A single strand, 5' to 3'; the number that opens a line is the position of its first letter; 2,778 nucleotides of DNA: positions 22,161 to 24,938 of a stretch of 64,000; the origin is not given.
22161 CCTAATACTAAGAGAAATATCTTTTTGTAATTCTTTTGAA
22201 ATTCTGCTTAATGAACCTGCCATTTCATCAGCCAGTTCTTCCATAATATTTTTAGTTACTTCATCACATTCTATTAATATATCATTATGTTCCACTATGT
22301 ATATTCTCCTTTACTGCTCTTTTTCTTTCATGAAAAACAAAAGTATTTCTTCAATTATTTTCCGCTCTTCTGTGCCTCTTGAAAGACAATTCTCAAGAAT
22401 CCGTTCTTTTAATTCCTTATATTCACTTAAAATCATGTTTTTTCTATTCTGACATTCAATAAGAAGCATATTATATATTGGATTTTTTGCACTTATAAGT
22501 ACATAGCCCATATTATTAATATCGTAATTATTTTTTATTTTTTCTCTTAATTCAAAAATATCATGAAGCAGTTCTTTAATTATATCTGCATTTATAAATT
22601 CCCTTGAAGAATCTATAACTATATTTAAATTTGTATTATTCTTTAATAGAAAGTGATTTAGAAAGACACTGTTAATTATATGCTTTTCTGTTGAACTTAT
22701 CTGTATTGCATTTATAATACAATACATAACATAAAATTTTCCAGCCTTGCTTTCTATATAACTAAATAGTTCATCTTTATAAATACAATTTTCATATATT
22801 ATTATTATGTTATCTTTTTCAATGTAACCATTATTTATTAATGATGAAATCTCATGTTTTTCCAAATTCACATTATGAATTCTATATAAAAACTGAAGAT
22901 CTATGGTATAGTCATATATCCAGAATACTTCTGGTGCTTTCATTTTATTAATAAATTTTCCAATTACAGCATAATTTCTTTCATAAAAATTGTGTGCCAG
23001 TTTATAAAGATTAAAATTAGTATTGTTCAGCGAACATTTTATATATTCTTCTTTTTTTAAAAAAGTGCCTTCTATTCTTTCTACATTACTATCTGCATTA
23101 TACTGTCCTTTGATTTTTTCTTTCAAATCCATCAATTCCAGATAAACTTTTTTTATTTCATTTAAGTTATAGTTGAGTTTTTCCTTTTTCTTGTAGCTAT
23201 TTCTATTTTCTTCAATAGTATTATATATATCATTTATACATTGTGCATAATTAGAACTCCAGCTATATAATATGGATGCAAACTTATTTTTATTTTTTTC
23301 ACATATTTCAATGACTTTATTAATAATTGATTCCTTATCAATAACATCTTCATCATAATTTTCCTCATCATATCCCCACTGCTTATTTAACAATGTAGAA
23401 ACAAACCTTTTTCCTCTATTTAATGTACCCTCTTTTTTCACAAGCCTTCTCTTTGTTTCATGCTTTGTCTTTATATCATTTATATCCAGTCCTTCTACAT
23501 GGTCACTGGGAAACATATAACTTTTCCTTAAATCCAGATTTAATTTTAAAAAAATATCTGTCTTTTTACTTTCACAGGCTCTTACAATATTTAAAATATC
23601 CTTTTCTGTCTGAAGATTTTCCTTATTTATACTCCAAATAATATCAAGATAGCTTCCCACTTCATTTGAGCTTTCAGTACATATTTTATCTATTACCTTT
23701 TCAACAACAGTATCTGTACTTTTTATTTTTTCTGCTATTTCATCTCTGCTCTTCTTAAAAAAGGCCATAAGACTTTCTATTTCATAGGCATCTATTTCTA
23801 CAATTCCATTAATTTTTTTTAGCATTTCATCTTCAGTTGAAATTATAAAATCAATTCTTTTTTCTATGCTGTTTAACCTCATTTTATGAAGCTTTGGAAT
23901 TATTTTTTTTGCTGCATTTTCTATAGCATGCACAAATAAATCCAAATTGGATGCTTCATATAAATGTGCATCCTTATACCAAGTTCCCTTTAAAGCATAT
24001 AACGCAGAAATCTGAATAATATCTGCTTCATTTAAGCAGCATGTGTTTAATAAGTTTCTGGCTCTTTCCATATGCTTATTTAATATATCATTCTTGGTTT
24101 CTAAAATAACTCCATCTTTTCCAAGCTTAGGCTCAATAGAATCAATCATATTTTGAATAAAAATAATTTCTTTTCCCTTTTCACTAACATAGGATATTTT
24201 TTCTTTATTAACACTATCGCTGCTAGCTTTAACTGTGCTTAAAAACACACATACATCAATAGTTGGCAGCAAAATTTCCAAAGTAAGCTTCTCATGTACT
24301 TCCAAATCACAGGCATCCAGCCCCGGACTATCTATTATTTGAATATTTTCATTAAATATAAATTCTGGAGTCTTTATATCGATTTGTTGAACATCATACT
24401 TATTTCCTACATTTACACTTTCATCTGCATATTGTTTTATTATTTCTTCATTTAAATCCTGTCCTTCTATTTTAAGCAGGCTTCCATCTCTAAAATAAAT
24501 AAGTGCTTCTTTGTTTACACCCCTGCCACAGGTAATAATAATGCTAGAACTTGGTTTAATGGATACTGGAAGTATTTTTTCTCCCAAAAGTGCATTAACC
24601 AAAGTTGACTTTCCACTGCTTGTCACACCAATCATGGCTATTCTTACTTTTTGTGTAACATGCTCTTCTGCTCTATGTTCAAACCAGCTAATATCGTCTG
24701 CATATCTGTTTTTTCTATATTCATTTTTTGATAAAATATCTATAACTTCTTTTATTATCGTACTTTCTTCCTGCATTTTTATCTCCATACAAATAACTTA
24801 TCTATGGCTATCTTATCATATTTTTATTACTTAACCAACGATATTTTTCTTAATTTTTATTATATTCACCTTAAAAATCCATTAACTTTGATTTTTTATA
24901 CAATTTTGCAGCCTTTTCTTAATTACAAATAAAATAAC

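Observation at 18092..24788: Four-gene operon with three paralogous dynamin-like GTPases plus a coiled-coil protein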

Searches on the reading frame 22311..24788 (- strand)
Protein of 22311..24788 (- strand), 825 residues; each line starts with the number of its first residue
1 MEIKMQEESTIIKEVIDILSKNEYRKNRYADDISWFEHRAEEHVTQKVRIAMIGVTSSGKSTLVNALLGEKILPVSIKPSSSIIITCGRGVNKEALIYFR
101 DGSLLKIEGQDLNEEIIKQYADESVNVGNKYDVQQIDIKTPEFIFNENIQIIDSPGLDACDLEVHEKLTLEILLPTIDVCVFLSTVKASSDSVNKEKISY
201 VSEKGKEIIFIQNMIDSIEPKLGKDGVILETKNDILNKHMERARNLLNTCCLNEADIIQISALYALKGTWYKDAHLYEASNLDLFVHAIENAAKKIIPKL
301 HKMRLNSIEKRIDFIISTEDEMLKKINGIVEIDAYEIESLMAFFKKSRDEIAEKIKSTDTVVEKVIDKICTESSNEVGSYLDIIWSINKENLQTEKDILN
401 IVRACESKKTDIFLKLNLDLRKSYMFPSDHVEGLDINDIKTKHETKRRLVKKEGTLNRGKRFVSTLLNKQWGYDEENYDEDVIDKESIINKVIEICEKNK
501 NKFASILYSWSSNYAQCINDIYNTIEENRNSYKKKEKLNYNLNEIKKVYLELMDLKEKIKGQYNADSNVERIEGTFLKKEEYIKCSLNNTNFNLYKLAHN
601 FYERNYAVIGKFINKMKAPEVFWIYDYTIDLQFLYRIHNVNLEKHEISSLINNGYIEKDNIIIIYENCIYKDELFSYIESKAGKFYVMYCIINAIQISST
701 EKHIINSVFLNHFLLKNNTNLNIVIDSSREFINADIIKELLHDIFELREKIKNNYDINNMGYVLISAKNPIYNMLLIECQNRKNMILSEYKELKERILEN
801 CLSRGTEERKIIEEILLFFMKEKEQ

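Call 3: search_protein_families(library=pfam, proteins=[window:22311-24788:-], max_evalue=1)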
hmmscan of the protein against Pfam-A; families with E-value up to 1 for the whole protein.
window:22311-24788:- (825 aa): 9 families
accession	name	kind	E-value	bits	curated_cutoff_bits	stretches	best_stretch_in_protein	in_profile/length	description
PF00350.29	Dynamin_N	-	4.8e-17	62.9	27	1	50-213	1-166/168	Dynamin family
PF01926.29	MMR_HSR1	-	1.9e-07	31.6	21.9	1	49-213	1-112/113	50S ribosome-binding GTPase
PF02421.24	FeoB_N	-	0.0016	18.4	27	0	49-71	2-24/156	Ferrous iron transport protein B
PF03193.22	RsgA_GTPase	-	0.0043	17.3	30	1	41-73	101-132/174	RsgA GTPase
PF21187.2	CYAA_C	-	0.046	14.4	22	0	289-361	9-75/100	Yeast adenylate cyclase, C-terminal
PF13555.12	AAA_29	-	0.047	13.9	27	1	44-67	17-42/61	P-loop containing region of AAA domain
PF00009.33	GTP_EFTU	-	0.048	13.7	26.5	0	147-266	69-173/188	Elongation factor Tu GTP binding domain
PF00005.33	ABC_tran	-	0.062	14.3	25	1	44-71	8-35/137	ABC transporter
PF22838.1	COMMD8_HN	-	0.59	11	27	0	358-388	9-38/90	COMMD8, helical N-terminal domain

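Call 4: search_protein_families(library=padloc, proteins=[window:22311-24788:-], max_evalue=1)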
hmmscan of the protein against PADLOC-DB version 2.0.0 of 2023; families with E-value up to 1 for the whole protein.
window:22311-24788:- (825 aa): 3 families
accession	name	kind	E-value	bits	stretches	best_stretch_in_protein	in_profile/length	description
PDLC03841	LeoBC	-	4.4e-15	53.8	1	42-389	71-385/601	-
PDLC03839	LeoA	-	1.5e-06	25.6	1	6-79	14-92/559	-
PDLC04140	mad8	-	0.0022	15.6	1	50-74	30-54/314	mads_8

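Call 5: search_protein_families(library=ncbifam, proteins=[window:22311-24788:-], max_evalue=1)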
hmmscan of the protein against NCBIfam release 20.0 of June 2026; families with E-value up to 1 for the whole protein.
window:22311-24788:- (825 aa): 19 families
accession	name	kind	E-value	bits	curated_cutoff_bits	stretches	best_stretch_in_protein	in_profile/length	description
NF052648.1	DynmDynABac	equivalog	4.5e-12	44.7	1600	1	43-216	37-200/1187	dynamin GTPase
TIGR03594.1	GTPase_EngA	equivalog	8.4e-08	31.6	306.7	2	13-75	154-203/432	ribosome biogenesis GTPase Der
NF000908.1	PRK00089.1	equivalog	1.2e-05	24.7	237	1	49-81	5-37/291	GTPase Era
TIGR00436.1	era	equivalog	2.6e-05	23.7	116.25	1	49-118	2-71/270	GTPase Era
TIGR00231.1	small_GTP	domain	4.4e-05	23.3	42.5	1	46-219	2-126/164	GTP-binding protein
NF006958.0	PRK09435.1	equivalog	0.00015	20.9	329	1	486-573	217-303/333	methylmalonyl Co-A mutase-associated GTPase MeaB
TIGR03918.1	GTP_HydF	equivalog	0.0011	17.9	325.55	2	45-76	5-36/392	[FeFe] hydrogenase H-cluster maturation GTPase HydF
TIGR03156.1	GTP_HflX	equivalog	0.0012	17.9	216.75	1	38-72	180-214/351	GTPase HflX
TIGR03596.1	GTPase_YlqF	equivalog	0.0024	17.3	208.2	1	43-79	114-150/276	ribosome biogenesis GTPase YlqF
NF010469.0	PRK13894.1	subfamily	0.0045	16.4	508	1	38-84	140-183/320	conjugal transfer ATPase TrbB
TIGR03598.1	GTPase_YsxC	equivalog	0.0058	16.3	124.45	1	45-79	16-51/186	ribosome biogenesis GTP-binding protein YihA/YsxC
TIGR02782.1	TrbB_P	equivalog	0.012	14.9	304.55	1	41-70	130-159/303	P-type conjugative transfer ATPase TrbB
NF007368.0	PRK09866.1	equivalog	0.019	13.3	1146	1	47-83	69-105/742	clamp-binding protein CrfC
NF006015.0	PRK08154.1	subfamily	0.026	13.7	204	1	7-67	98-156/314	anaerobic benzoate catabolism transcriptional regulator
TIGR02528.1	EutP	subfamily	0.041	14.1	138.35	1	49-73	2-26/142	EutP/PduV family microcompartment system protein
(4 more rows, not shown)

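Call 10: find_homologous_proteins(query=window:22311-24788:-)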
Query window:22311-24788:- (825 aa): 259 proteins with E <= 0.001 among 8000 candidates; the best 120 are listed.
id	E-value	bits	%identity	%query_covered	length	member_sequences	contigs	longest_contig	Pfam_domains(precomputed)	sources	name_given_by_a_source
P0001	0.0e+0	1788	100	100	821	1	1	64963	PF01926.30,PF00350.30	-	-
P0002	0.0e+0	1023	59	99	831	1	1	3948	PF01926.30,PF00350.30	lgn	-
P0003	5.5e-258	877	52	97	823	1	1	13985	PF00350.30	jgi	-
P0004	1.2e-257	875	52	97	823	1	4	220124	PF01926.30,PF00350.30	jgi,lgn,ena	-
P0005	1.1e-252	859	51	99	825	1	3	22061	PF00350.30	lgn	-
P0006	2.5e-248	845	51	99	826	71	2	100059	PF01926.30,PF00350.30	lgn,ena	-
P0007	3.9e-247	841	50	99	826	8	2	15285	PF01926.30,PF00350.30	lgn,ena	-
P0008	1.5e-246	839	50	98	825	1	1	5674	PF01926.30,PF00350.30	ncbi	-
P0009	2.6e-243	828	51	98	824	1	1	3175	PF01926.30,PF00350.30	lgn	-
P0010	3.0e-214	732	46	98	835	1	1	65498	PF01926.30,PF00350.30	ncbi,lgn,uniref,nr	ncbi:dynamin family protein [Clostridium uliginosum]|uniref:Dynamin family protein n=1 Tax=Clostridi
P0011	2.0e-208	713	47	98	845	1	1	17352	PF01926.30,PF00350.30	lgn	-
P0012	2.9e-203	696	45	98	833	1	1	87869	PF01926.30,PF00350.30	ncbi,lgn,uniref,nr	ncbi:dynamin family protein [Clostridium sp. C2-6-12]|uniref:dynamin family protein n=1 Tax=Clostrid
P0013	8.1e-203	694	46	99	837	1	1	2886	PF01926.30,PF00350.30,PF00009.34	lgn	-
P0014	1.8e-202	693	46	98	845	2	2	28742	PF00350.30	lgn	-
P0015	8.2e-202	691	45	99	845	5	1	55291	PF01926.30,PF00350.30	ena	-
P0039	3.6e-195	669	45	98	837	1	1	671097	PF01926.30,PF00350.30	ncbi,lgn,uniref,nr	ncbi:dynamin family protein [Clostridium beijerinckii]|uniref:dynamin family protein n=1 Tax=Clostri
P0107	2.6e-178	613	42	98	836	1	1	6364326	PF01926.30,PF00350.30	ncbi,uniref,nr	ncbi:dynamin family protein [Clostridium manihotivorum]|uniref:Dynamin family protein n=1 Tax=Clostr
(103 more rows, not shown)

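Call 12: find_encoding_contigs(protein=P0039, flank=10000, max_places=2)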
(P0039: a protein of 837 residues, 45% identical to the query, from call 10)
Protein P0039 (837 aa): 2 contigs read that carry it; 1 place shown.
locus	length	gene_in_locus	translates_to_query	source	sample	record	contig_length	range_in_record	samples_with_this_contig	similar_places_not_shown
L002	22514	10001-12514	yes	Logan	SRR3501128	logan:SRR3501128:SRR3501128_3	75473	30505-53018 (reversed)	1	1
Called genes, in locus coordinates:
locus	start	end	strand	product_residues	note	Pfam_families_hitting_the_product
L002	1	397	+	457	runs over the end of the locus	PF07690:MFS_1 (weak), PF13347:MFS_2, PF07690:MFS_1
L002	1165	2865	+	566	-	PF00015:MCPsignal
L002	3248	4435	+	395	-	PF17785:PUA_3, PF10672:Methyltrans_SAM, PF03602:Cons_hypoth95 (weak)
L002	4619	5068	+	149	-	PF00011:HSP20, PF17886:ArsA_HSP20 (faint)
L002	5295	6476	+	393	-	PF25371:DUF7884, PF02353:CMAS, PF13489:Methyltransf_23, PF08241:Methyltransf_11, PF08242:Methyltransf_12, PF13649:Methyltransf_25, PF13847:Methyltransf_31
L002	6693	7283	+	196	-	PF00117:GATase, PF07722:Peptidase_C26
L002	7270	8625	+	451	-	PF04715:, PF00425:Chorismate_bind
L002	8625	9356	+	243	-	PF01063:Aminotran_4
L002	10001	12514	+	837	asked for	PF00350:Dynamin_N, PF01926:MMR_HSR1 (faint)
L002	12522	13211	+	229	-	-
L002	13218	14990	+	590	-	PF00350:Dynamin_N, PF01926:MMR_HSR1 (faint)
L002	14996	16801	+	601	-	PF00350:Dynamin_N, PF01926:MMR_HSR1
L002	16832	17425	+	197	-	PF07081:DUF1349, PF17851:GH43_C2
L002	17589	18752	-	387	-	PF01168:Ala_racemase_N, PF00842:Ala_racemase_C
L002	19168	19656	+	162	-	PF01257:2Fe-2S_thioredx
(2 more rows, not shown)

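Call 13: find_encoding_contigs(protein=P0107, flank=10000, max_places=2)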
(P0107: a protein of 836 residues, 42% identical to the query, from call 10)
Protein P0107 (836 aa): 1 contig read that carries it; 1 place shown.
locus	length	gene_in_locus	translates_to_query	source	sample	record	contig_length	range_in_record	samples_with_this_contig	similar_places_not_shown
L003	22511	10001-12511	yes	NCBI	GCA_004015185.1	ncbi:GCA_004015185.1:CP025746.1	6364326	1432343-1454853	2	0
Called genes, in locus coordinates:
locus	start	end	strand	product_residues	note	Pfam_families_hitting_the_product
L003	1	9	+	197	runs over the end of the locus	PF01381:HTH_3 (weak)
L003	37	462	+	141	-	-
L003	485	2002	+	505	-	PF12161:HsdM_N, PF02384:N6_Mtase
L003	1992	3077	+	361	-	PF17761:DUF1016_N, PF06250:YhcG_C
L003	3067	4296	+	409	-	PF01420:Methylase_S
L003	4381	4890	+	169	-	PF03887:YfbU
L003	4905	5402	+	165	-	-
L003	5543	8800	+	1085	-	PF04313:HSDR_N, PF04851:ResIII, PF18766:SWI2_SNF2, PF22679:T1R_D3-like, PF11867:T1RH-like_C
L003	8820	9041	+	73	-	PF02229:PC4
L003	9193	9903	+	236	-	-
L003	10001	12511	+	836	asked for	PF00350:Dynamin_N, PF01926:MMR_HSR1 (weak)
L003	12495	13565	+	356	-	-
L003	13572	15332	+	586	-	PF00350:Dynamin_N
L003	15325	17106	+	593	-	PF00350:Dynamin_N, PF01926:MMR_HSR1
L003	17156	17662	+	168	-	-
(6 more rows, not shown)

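Call 19: find_related_loci(query=A1, collection=genome_contigs, flank=10000)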
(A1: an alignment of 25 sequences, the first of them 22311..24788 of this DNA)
Query A1 (825 aa) in genome_contigs; peptide patterns used: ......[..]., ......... (x = any residue, [..] = any of these).
599 stretches matched a pattern (row limit reached: there are more); 104 encode a relative of the query (tblastn E <= 1e-3); the best 80 are kept; 80 distinct loci.
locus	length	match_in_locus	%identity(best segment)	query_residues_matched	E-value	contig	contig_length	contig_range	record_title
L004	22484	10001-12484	50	1-824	0e+0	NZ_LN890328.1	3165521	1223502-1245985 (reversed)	Clostridium neonatale strain LCDC no.99-A-005, whole genome shotgun sequence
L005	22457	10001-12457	45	12-820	0e+0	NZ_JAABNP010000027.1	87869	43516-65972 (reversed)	Clostridium sp. C2-6-12 NODE_27_length_87869_cov_268.209818, whole genome shotgun sequence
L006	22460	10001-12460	45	11-820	0e+0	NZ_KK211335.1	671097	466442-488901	Clostridium beijerinckii HUN142 T483DRAFT_scaffold00001.1, whole genome shotgun sequence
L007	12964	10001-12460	44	12-820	0e+0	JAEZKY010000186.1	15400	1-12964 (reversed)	MAG: Bacillota bacterium isolate OH_CDB_53 k127_2436441, whole genome shotgun sequence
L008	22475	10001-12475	43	12-821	0e+0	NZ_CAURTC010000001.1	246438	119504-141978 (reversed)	MAG: uncultured Clostridium sp. isolate ERR9969217_bin.24_MetaWRAP_v1.3_MAG ERZ21615794.11, whole genome shotgun sequenc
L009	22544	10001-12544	40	11-820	0e+0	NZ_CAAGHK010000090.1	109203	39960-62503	MAG: uncultured Clostridium sp. isolate HGM11640, whole genome shotgun sequence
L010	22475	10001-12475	44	12-821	0e+0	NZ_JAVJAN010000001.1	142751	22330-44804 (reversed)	Clostridium aquiflavi strain 5 N-1 Scaffolds_1_142751, whole genome shotgun sequence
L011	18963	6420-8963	40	11-820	0e+0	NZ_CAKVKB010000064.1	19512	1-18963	MAG: uncultured Clostridium sp. isolate REFINED_METABAT215_TOP10_CONTIGS_1500_ASSEMBLY_K77_MERGED__Hadza_MoBio_hadza-E-H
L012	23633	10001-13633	32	11-626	1e-69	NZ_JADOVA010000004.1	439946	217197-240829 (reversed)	Flavobacterium sp. CAN_S2 Ga0418707_04, whole genome shotgun sequence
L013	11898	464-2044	29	12-536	6e-60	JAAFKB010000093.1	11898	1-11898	MAG: Sphaerotilus sp. isolate bin1.concoct.b11b12b14.030 WN_Sphaerotilus_1_scaffold_93, whole genome shotgun sequence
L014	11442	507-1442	38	15-327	3e-52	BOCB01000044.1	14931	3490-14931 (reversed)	Synergistales bacterium PG1894_167 DNA, sequence044, whole genome shotgun sequence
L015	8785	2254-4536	25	31-801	2e-51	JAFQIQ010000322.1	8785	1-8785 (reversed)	MAG: Lachnospira sp. isolate RGIG1854 Goat_Cecum-6__c811845, whole genome shotgun sequence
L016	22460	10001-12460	44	11-820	0e+0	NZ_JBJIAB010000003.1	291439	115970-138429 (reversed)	Candidatus Clostridium helianthi isolate WILCCON 0112 NODE_3_length_291439_cov_124.161850, whole genome shotgun sequence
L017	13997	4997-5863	31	35-327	6e-40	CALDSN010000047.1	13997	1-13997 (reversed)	MAG TPA_asm: uncultured bacterium isolate SRR3330204_bin.147_CONCOCT_v1.1_MAG genome assembly, contig: ERZ724078.3010, w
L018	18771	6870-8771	26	1-626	8e-42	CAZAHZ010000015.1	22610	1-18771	MAG TPA_asm: uncultured Candidatus Cloacimonadota bacterium isolate SRP178699_co2_176 genome assembly, contig: NODE_1468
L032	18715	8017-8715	38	48-278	4e-39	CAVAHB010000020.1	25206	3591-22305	Faecalibacterium sp. CAG:74 isolate H07660-L1_cleanbin_000019 genome assembly, contig: Spades_H07660-L1_contig_605, whol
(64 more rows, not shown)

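Call 27: search_solved_structures(query=window:22311-24788:-, max_evalue=1)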
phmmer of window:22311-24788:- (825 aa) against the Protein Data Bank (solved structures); distinct sequences matched with E-value up to 1: 21.
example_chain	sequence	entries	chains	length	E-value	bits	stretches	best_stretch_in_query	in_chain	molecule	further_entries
2j68_A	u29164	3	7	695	5e-11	45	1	48-224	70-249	BACTERIAL DYNAMIN-LIKE PROTEIN | DYNAMIN FAMILY PROTEIN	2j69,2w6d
6jfk_A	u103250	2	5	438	4.3e-08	35.3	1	45-213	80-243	Mitofusin-2,cDNA FLJ57997, highly similar to Transmembrane GTPase MFN2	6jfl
6jfm_A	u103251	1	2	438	2.9e-07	32.5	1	45-213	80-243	Mitofusin-2,Mitofusin-2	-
5gnt_A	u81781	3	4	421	6.5e-06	28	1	46-244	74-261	Mitofusin-1 | Mitofusin-1,Mitofusin-1 fusion protein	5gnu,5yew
5goe_A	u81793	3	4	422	8.5e-06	27.7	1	46-244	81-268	Mitofusin-1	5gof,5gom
5go4_A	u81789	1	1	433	9.7e-06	27.5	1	46-244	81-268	Mitofusin-1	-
5yew_A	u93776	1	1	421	2.3e-05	26.3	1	46-244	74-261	Mitofusin-1,Mitofusin-1 fusion protein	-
5gnr_A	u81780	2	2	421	4.4e-05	25.3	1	46-244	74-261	Mitofusin-1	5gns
8csp_a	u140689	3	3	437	0.0017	20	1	27-98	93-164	GTPase Era, mitochondrial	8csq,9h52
7aoi_XL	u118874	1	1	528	0.014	17.1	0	37-70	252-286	GTP-binding protein, putative,mt-EngA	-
6yxx_EA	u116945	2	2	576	0.018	16.7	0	37-70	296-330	mt-EngA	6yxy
7am2_BU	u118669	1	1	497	0.02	16.5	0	34-70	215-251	GTPase Der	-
9bs0_W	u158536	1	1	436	0.031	15.9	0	46-76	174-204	GTPase Der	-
4dcs_A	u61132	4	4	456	0.036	15.7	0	46-76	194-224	GTP-BINDING PROTEIN ENGA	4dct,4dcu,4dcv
2hjg_A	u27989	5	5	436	0.051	15.2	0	46-76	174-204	GTP-binding protein engA | GTPase Der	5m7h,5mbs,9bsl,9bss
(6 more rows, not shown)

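Call 36: search_protein_families(library=padloc, alignment_id=A2, max_evalue=0.00001)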
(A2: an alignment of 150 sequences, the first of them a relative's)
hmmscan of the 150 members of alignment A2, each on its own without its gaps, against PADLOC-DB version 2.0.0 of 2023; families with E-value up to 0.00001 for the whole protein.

A. member 1, L003:5543-8797:+ (1085 aa): 8 families
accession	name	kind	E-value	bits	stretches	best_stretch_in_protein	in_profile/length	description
PDLC03040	REase_I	-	0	1112.4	1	7-1062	5-1021/1029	Type I restriction enzyme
PDLC03044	REase_I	-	1e-72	243.6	2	62-607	55-550/1034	Type I restriction enzyme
PDLC03041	REase_I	-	7e-69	230.9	1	83-744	88-756/1099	Type I restriction enzyme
PDLC03048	REase_I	-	1.4e-51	173.6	1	9-1011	6-948/976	Type I restriction enzyme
PDLC03046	REase_I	-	1.3e-19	67.7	1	655-720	664-729/1025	Type I restriction enzyme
PDLC03045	REase_I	-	6.6e-15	52.1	2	659-712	622-674/995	Type I restriction enzyme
PDLC03043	REase_I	-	3e-13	47.6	1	111-261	118-269/313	Type I restriction enzyme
PDLC04934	PDC-S15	-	1.3e-08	32.3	1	931-1058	281-407/416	-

B. families by the number of members that match (of 150 scanned): 278 families (the first 25 are shown)
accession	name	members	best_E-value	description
PDLC04134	mad2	10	9.7e-51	mads_2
PDLC03019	MTase_I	2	7.6e-244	Type I methyltransferase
PDLC03021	MTase_I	2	4.9e-50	Type I methyltransferase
PDLC03026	MTase_I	2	3.1e-46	Type I methyltransferase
PDLC01652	WYL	2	6.2e-29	"CAS-I,CAS-II,CAS-III,CAS-IV,CAS-V,CAS-VI; associated_signaling"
PDLC03025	MTase_I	2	1.7e-24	Type I methyltransferase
PDLC01457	WYL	2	1.2e-19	"CAS-I,CAS-II,CAS-III,CAS-IV,CAS-V,CAS-VI; associated_signaling"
PDLC03335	MTase_II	2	9.8e-17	Type II methyltransferase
PDLC03318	MTase_II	2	3.5e-13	Type II methyltransferase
PDLC01766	Cas3c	2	1.7e-12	-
PDLC04133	mad1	2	3.3e-10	mads_1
PDLC03226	MTase_II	2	6.8e-09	Type II methyltransferase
PDLC04040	PD-T4-6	2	5.1e-08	-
PDLC03348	MTase_II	2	5.3e-08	Type II methyltransferase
PDLC03841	LeoBC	2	1.3e-07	-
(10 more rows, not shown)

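Call 37: search_protein_families(library=pfam, alignment_id=A2, max_evalue=0.00001)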
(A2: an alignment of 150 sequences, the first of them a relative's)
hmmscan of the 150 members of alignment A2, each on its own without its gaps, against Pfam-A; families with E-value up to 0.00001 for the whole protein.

A. member 1, L003:5543-8797:+ (1085 aa): 5 families
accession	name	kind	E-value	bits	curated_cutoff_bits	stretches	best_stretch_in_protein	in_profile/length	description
PF11867.13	T1RH-like_C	-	2.4e-114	382.6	26.8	1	736-1063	2-327/329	Type I restriction enzyme HindI endonuclease subunit-like, C-terminal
PF18766.7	SWI2_SNF2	-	2.7e-77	259.8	26.7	1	285-550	1-220/221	SWI2/SNF2 ATPase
PF04313.20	HSDR_N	-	2e-47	162.1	25.1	1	7-212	2-197/198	Type I restriction enzyme R protein N terminus (HSDR_N)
PF22679.2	T1R_D3-like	-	2.8e-21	77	27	1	651-719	86-156/158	Type I restriction enzyme subunit R domain 3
PF04851.21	ResIII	-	3e-21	76.4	22.5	1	284-483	6-163/164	Type III restriction enzyme, res subunit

B. families by the number of members that match (of 150 scanned): 174 families (the first 25 are shown)
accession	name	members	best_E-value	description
PF01257.25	2Fe-2S_thioredx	4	7.7e-50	Thioredoxin-like [2Fe-2S] ferredoxin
PF08241.18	Methyltransf_11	4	1.3e-23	Methyltransferase domain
PF13847.12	Methyltransf_31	4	8.6e-22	Methyltransferase domain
PF13649.12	Methyltransf_25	4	4e-20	Methyltransferase domain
PF08242.18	Methyltransf_12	4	5.4e-15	Methyltransferase domain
PF13489.12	Methyltransf_23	4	3.8e-12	Methyltransferase domain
PF02353.26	CMAS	3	8.2e-94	Mycolic acid cyclopropane synthetase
PF01168.26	Ala_racemase_N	3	2.7e-72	Alanine racemase, N-terminal domain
PF01554.23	MatE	3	5.4e-61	MatE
PF00842.27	Ala_racemase_C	3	8.3e-50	Alanine racemase, C-terminal domain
PF00037.32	Fer4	3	9.6e-15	4Fe-4S binding domain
PF01926.29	MMR_HSR1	3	1.5e-11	50S ribosome-binding GTPase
PF12838.12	Fer4_7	3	8.3e-10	4Fe-4S dicluster domain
PF12837.12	Fer4_6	3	7.9e-09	4Fe-4S binding domain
PF10531.15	SLBB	3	1.5e-08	SLBB domain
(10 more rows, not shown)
